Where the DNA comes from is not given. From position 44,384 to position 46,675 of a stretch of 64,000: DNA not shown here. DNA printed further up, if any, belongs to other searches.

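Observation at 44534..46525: Unusual four-domain fusion: minimal nucleotidyltransferase + M23 peptidase + PG-binding + tail-lysozyme-like domain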

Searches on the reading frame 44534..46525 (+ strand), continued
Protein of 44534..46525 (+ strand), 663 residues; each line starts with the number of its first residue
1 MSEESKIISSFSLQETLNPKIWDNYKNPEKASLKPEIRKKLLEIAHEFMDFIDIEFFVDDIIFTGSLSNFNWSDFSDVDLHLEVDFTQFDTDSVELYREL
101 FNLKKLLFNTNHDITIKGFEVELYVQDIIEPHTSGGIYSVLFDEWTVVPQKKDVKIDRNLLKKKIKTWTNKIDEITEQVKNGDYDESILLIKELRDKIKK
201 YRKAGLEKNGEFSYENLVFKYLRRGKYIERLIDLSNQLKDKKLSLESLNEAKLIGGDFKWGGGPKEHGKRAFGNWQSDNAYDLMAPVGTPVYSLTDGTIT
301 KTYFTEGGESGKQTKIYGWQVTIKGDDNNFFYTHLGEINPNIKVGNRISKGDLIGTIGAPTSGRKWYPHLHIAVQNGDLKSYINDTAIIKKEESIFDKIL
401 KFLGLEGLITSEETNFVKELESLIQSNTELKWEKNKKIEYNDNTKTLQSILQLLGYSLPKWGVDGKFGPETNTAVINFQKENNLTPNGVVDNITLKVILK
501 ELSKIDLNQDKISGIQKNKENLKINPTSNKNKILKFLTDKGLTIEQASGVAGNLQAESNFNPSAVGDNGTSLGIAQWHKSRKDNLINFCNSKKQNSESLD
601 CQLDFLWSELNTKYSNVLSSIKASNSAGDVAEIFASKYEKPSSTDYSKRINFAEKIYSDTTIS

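Call 15: find_homologous_proteins(query=window:44534-46525:+)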
Query window:44534-46525:+ (663 aa): 742 proteins with E <= 0.001 among 8000 candidates; the best 120 are listed.
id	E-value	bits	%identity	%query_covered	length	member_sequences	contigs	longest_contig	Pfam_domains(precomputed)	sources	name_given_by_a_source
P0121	0.0e+0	1478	100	100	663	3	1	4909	PF01551.30,PF18013.7,PF01471.24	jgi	-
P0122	0.0e+0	1243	83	100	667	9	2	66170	PF01551.30,PF18013.7,PF01471.24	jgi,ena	jgi:murein DD-endopeptidase MepM/ murein hydrolase activator NlpD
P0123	0.0e+0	1226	81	100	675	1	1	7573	PF01551.30,PF18013.7,PF01471.24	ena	-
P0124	1.6e-289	980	70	100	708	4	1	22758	PF01510.31,PF18013.7,PF01471.24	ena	-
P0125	1.2e-271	921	66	100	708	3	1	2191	PF01510.31,PF18013.7,PF01471.24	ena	-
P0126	4.0e-271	919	93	38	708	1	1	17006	PF01510.31,PF18013.7,PF01471.24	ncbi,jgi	jgi:N-acetyl-anhydromuramyl-L-alanine amidase AmpD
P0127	5.1e-269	912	66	100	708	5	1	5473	PF01510.31,PF18013.7,PF01471.24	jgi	jgi:N-acetyl-anhydromuramyl-L-alanine amidase AmpD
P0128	3.9e-265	900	93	38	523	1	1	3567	PF18013.7,PF01471.24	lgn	-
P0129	3.7e-264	896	89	38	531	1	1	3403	PF18013.7,PF01471.24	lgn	-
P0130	1.3e-189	650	79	38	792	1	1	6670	PF01551.30,PF18013.7,PF01471.24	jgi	jgi:predicted nucleotidyltransferase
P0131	4.1e-183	629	73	38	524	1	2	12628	PF18013.7,PF01471.24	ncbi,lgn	-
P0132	7.3e-141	489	51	37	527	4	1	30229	PF18013.7,PF01471.24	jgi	jgi:peptidoglycan hydrolase-like protein with peptidoglycan-binding domain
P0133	4.2e-140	486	51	37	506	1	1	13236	PF18013.7,PF01471.24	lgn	-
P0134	4.9e-138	480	51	36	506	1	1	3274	PF18013.7,PF01471.24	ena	-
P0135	2.6e-131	457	50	37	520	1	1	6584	PF18013.7,PF01471.24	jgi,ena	-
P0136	4.7e-131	457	47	57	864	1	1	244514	PF01551.30,PF18013.7,PF01471.24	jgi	-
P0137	2.3e-129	451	47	58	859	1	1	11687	PF01551.30,PF18013.7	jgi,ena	-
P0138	1.9e-124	435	40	82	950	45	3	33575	PF01551.30,PF01471.24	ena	-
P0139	2.9e-123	431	44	80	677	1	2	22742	PF01551.30,PF01471.24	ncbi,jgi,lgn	-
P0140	3.0e-123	431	43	82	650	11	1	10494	PF01551.30,PF01471.24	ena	-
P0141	4.0e-122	427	44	78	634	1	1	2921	PF01551.30,PF01471.24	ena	-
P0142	5.0e-121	423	45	80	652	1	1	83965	PF01551.30,PF01471.24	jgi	jgi:peptidoglycan hydrolase-like protein with peptidoglycan-binding domain/predicted nucleotidyltran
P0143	1.1e-120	422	43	80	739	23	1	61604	PF01551.30,PF01471.24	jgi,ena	jgi:predicted nucleotidyltransferase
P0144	1.2e-120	422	44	82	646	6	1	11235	PF01551.30,PF01471.24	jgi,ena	jgi:peptidoglycan hydrolase-like protein with peptidoglycan-binding domain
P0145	1.2e-120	422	44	78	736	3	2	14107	PF01551.30,PF01471.24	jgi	-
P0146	1.9e-120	421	41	83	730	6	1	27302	PF01551.30,PF01471.24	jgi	jgi:peptidoglycan hydrolase-like protein with peptidoglycan-binding domain/predicted nucleotidyltran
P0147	4.5e-120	420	49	57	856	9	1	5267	PF01551.30,PF01471.24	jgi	jgi:biotin carboxyl carrier protein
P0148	2.0e-119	418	43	84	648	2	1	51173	PF01551.30,PF01471.24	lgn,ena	-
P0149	3.3e-118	414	43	83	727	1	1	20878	PF01551.30,PF01471.24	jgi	jgi:peptidoglycan hydrolase-like protein with peptidoglycan-binding domain/predicted nucleotidyltran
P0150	3.3e-118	414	43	78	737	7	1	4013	PF01551.30,PF01471.24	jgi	jgi:peptidoglycan hydrolase-like protein with peptidoglycan-binding domain/predicted nucleotidyltran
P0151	4.0e-118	414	43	80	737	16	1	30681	PF01551.30,PF01471.24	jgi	-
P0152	6.5e-118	413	45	78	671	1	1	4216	PF01551.30,PF01471.24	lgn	-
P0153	1.2e-117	412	43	82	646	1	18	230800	PF01551.30,PF01471.24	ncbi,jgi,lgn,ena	jgi:hypothetical protein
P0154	1.2e-117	412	43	82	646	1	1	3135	PF01551.30,PF01471.24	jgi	jgi:predicted nucleotidyltransferase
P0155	1.4e-117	412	43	82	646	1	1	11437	PF01551.30,PF01471.24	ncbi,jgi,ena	jgi:peptidoglycan hydrolase-like protein with peptidoglycan-binding domain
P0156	1.5e-117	412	43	82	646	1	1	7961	PF01551.30,PF01471.24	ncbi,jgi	jgi:predicted nucleotidyltransferase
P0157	1.5e-117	412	43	82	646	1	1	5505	PF01551.30,PF01471.24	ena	-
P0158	1.7e-117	412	43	82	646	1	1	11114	PF01551.30,PF01471.24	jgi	jgi:predicted nucleotidyltransferase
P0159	1.7e-117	412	43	82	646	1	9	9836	PF01551.30,PF01471.24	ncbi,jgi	jgi:predicted nucleotidyltransferase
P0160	2.1e-117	411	43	82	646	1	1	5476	PF01551.30,PF01471.24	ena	-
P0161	2.1e-117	411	43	82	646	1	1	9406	PF01551.30,PF01471.24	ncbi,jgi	jgi:predicted nucleotidyltransferase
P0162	2.4e-117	411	43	82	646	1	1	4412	PF01551.30,PF01471.24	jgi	-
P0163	3.5e-117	411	41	83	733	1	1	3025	PF01551.30,PF01471.24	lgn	-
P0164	3.6e-117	411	43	82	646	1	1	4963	PF01551.30,PF01471.24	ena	-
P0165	4.6e-117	410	43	82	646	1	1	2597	PF01551.30,PF01471.24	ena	-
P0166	5.1e-117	410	43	82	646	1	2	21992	PF01551.30,PF01471.24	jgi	-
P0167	6.3e-117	410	43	82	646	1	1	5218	PF01551.30,PF01471.24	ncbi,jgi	jgi:peptidoglycan hydrolase-like protein with peptidoglycan-binding domain/predicted nucleotidyltran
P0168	6.9e-117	410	42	83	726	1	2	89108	PF01551.30,PF01471.24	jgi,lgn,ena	jgi:predicted nucleotidyltransferase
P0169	1.3e-116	409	43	76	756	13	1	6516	PF01551.30,PF00182.25,PF01471.24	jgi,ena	jgi:hypothetical protein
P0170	1.5e-116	409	42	82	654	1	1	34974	PF01551.30,PF01471.24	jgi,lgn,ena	jgi:peptidoglycan hydrolase-like protein with peptidoglycan-binding domain/predicted nucleotidyltran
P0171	1.7e-116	408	44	81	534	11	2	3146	PF01551.30,PF01471.24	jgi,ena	-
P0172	2.2e-116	408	43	77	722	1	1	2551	PF01551.30,PF01471.24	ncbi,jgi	jgi:peptidoglycan hydrolase-like protein with peptidoglycan-binding domain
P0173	3.8e-116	407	45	78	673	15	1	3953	PF01551.30,PF01471.24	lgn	-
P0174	6.2e-116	407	41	82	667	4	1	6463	PF01551.30,PF01471.24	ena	-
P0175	8.2e-116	406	44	84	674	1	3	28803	PF01551.30,PF01471.24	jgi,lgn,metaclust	jgi:peptidoglycan hydrolase-like protein with peptidoglycan-binding domain|metaclust:\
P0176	1.1e-115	406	43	82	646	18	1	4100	PF01551.30,PF01471.24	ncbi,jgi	jgi:hypothetical protein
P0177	1.2e-115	406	41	82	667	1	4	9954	PF01551.30,PF01471.24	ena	-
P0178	1.3e-115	406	44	78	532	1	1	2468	PF01551.30,PF01471.24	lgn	-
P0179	1.6e-115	405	43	82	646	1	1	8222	PF01551.30,PF01471.24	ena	-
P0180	1.9e-115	405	41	82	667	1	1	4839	PF01551.30,PF01471.24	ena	-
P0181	2.2e-115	405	41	82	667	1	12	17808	PF01551.30,PF01471.24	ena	-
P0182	2.6e-115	405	43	82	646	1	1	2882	PF01551.30,PF01471.24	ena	-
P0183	2.9e-115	404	41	82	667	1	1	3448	PF01551.30,PF01471.24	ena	-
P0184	2.9e-115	404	41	82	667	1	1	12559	PF01551.30,PF01471.24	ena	-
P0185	3.0e-115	404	41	82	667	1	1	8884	PF01551.30,PF01471.24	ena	-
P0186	3.2e-115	404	41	82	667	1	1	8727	PF01551.30,PF01471.24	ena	-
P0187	3.3e-115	404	41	82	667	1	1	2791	PF01551.30,PF01471.24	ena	-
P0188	3.3e-115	404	41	82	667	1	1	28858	PF01551.30,PF01471.24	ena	-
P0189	4.1e-115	404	36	99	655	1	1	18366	PF18013.7,PF01471.24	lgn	-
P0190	4.1e-115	404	41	82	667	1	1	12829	PF01551.30,PF01471.24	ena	-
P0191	4.2e-115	404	41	82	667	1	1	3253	PF01551.30,PF01471.24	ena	-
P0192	5.0e-115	404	41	82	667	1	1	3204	PF01551.30,PF01471.24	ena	-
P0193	5.1e-115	404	41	82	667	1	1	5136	PF01551.30,PF01471.24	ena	-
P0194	5.1e-115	404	41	82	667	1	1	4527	PF01551.30,PF01471.24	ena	-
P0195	5.9e-115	403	41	82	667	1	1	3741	PF01551.30,PF01471.24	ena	-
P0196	6.6e-115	403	42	83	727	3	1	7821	PF01551.30,PF01471.24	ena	-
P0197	6.7e-115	403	41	82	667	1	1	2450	PF01551.30,PF01471.24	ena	-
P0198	8.9e-115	403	43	82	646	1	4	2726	PF01551.30,PF01471.24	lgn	-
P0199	9.2e-115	403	41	82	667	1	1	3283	PF01551.30,PF01471.24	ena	-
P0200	9.7e-115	403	41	82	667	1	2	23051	PF01551.30,PF01471.24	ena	-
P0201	1.3e-114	402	41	82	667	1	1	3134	PF01551.30,PF01471.24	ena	-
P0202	1.8e-114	402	42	82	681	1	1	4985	PF01551.30,PF01471.24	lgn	-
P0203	2.5e-114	401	42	80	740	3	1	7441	PF01551.30,PF01471.24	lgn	-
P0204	6.6e-114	400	50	37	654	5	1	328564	PF18013.7,PF01471.24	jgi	jgi:predicted nucleotidyltransferase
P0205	1.2e-113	399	36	97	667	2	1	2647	PF01551.30,PF01471.24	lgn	-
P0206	1.5e-113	399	51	38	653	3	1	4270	PF18013.7,PF01471.24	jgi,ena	-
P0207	3.1e-113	398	41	82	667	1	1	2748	PF01551.30,PF01471.24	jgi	-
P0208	3.2e-113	398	40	82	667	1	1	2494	PF01551.30,PF01471.24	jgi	-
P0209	3.7e-113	397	38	97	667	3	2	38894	PF01551.30,PF01471.24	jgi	jgi:peptidoglycan hydrolase-like protein with peptidoglycan-binding domain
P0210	7.3e-113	396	43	78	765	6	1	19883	PF01551.30,PF00182.25,PF01471.24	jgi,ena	jgi:predicted chitinase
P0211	7.5e-113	396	43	79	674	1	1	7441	PF01551.30,PF01471.24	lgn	-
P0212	9.8e-113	396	38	98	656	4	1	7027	PF01551.30,PF01471.24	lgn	-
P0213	1.1e-112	396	42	81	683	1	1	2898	PF01551.30,PF01471.24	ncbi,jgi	jgi:peptidoglycan hydrolase-like protein with peptidoglycan-binding domain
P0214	1.3e-112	396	49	37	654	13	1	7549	PF18013.7,PF01471.24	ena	-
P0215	1.3e-112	396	37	97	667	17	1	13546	PF01551.30,PF01471.24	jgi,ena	jgi:peptidoglycan hydrolase-like protein with peptidoglycan-binding domain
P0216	1.6e-112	395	37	97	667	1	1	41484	PF01551.30,PF01471.24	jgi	jgi:peptidoglycan hydrolase-like protein with peptidoglycan-binding domain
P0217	2.1e-112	395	36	97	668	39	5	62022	PF01551.30,PF01471.24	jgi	jgi:peptidoglycan hydrolase-like protein with peptidoglycan-binding domain/murein DD-endopeptidase M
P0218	2.6e-112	395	42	75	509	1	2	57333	PF01551.30,PF01471.24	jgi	jgi:murein DD-endopeptidase MepM/ murein hydrolase activator NlpD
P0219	6.0e-112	393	39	82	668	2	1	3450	PF01551.30,PF01471.24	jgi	jgi:peptidoglycan hydrolase-like protein with peptidoglycan-binding domain/murein DD-endopeptidase M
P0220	6.3e-112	393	40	82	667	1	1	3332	PF01551.30,PF01471.24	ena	-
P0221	9.1e-112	393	42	78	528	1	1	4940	PF01551.30,PF01471.24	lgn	-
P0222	9.4e-112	393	45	76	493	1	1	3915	PF01551.30,PF01471.24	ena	-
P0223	1.7e-111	392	42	78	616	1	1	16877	PF01551.30,PF01471.24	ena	-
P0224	3.0e-111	391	42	80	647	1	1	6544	PF01551.30,PF01471.24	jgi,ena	jgi:peptidoglycan hydrolase-like protein with peptidoglycan-binding domain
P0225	4.1e-111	391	40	82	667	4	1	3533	PF01551.30,PF01471.24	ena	-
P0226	5.8e-111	390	35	97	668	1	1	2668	PF01551.30,PF01471.24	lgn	-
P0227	6.1e-111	390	39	82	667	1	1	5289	PF01551.30,PF01471.24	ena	-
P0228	7.2e-111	390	36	97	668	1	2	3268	PF01551.30,PF01471.24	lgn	-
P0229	1.3e-110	389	40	82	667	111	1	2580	PF01551.30,PF01471.24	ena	-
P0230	1.5e-110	389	37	97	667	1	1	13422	PF01551.30,PF01471.24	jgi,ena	-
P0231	2.2e-110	388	42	85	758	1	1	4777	PF01551.30,PF01471.24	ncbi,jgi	jgi:predicted chitinase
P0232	2.7e-110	388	37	97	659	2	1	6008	PF01551.30,PF01471.24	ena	-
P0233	2.9e-110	388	42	80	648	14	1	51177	PF01551.30,PF01471.24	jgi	jgi:peptidoglycan hydrolase-like protein with peptidoglycan-binding domain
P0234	3.3e-110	388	44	41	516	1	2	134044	PF18013.7,PF01471.24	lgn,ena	-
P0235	3.8e-110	387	36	97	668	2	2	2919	PF01551.30,PF01471.24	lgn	-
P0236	5.3e-110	387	49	36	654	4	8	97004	PF18013.7,PF01471.24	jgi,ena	jgi:hypothetical protein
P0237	5.5e-110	387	37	97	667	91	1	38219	PF01551.30,PF01471.24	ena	-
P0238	7.4e-110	387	37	97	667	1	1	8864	PF01551.30,PF01471.24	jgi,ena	jgi:peptidoglycan hydrolase-like protein with peptidoglycan-binding domain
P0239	7.8e-110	386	41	80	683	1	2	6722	PF01551.30,PF01471.24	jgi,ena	jgi:peptidoglycan hydrolase-like protein with peptidoglycan-binding domain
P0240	9.2e-110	386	41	80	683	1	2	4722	PF01551.30,PF01471.24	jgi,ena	-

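Call 21: get_annotated_region(hit=H4, flank=5000)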
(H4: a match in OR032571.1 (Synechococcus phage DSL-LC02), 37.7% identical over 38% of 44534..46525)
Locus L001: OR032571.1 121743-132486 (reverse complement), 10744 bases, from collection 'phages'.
description: Synechococcus phage DSL-LC02, complete genome.
organism: Synechococcus phage DSL-LC02 (NCBI taxid 3058947)
taxonomy: Viruses; Duplodnaviria; Heunggongvirae; Uroviricota; Caudoviricetes; Kyanoviridae
host: Synechococcus sp.; source: water sample of Dishui Lake; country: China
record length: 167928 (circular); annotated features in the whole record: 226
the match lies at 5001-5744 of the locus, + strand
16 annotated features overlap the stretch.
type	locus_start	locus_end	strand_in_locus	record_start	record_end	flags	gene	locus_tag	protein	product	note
CDS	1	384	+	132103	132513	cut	-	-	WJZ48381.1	serine hydroxymethyltransferase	-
CDS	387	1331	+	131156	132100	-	-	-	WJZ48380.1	AAA family ATPase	-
CDS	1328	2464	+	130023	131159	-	-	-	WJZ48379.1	putative cytoplasmic protein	-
CDS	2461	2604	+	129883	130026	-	-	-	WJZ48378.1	RNA polymerase inhibitor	-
CDS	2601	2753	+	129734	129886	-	-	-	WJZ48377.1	hypothetical protein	-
CDS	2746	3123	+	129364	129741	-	-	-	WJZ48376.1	clamp loader of DNA polymerase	-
CDS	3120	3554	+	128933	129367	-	-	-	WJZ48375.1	translation repressor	-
CDS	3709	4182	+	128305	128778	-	-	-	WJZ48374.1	heat-shock protein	heat-shock protein IbpA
CDS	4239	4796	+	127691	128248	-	-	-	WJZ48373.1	hypothetical protein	-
CDS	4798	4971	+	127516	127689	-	-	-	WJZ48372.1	hypothetical protein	-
CDS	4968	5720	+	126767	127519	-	-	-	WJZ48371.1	aminoglycoside nucleotidyltransferase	-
CDS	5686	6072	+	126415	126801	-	-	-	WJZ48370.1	hypothetical protein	-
CDS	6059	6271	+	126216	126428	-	-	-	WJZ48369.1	hypothetical protein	-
CDS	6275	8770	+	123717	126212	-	-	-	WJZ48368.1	DNA polymerase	-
CDS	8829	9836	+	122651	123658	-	-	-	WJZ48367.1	recombinase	recombinase RecA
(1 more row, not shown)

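Call 22: get_annotated_region(hit=H5, flank=5000)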
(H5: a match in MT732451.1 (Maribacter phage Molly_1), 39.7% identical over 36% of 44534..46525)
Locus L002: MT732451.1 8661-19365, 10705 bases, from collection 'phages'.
description: Maribacter phage Molly_1, complete genome.
organism: Maribacter phage Molly_1 (NCBI taxid 2745685)
taxonomy: Viruses; Duplodnaviria; Heunggongvirae; Uroviricota; Caudoviricetes; Molycolviridae; Mollyvirus; Mollyvirus molly
host: Maribacter forsetii DSM18668; source: surface seawater; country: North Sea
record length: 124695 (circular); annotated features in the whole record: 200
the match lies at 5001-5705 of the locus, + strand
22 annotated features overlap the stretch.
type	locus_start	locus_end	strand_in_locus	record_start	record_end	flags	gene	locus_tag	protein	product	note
CDS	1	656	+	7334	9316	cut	-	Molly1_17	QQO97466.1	tail fiber protein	-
CDS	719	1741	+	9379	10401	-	-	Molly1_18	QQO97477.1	OmpA family protein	-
CDS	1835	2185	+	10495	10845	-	-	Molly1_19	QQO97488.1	hypothetical protein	-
CDS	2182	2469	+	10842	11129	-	-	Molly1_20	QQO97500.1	hypothetical protein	-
CDS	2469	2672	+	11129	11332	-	-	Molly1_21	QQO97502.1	hypothetical protein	-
CDS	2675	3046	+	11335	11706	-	-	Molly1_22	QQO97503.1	hypothetical protein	-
CDS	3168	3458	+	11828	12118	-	-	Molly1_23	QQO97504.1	hypothetical protein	-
CDS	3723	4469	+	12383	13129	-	-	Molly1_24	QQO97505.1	NUDIX domain-containing protein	-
CDS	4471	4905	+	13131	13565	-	-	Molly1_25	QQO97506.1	hypothetical protein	-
CDS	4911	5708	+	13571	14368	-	-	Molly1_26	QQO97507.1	hypothetical protein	-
CDS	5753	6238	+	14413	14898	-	-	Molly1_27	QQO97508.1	hypothetical protein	-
CDS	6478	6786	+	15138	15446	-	-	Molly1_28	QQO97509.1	hypothetical protein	-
CDS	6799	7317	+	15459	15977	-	-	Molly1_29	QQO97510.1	hypothetical protein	-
CDS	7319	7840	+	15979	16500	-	-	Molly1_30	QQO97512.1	hypothetical protein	-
CDS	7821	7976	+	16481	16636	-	-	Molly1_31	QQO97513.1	hypothetical protein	-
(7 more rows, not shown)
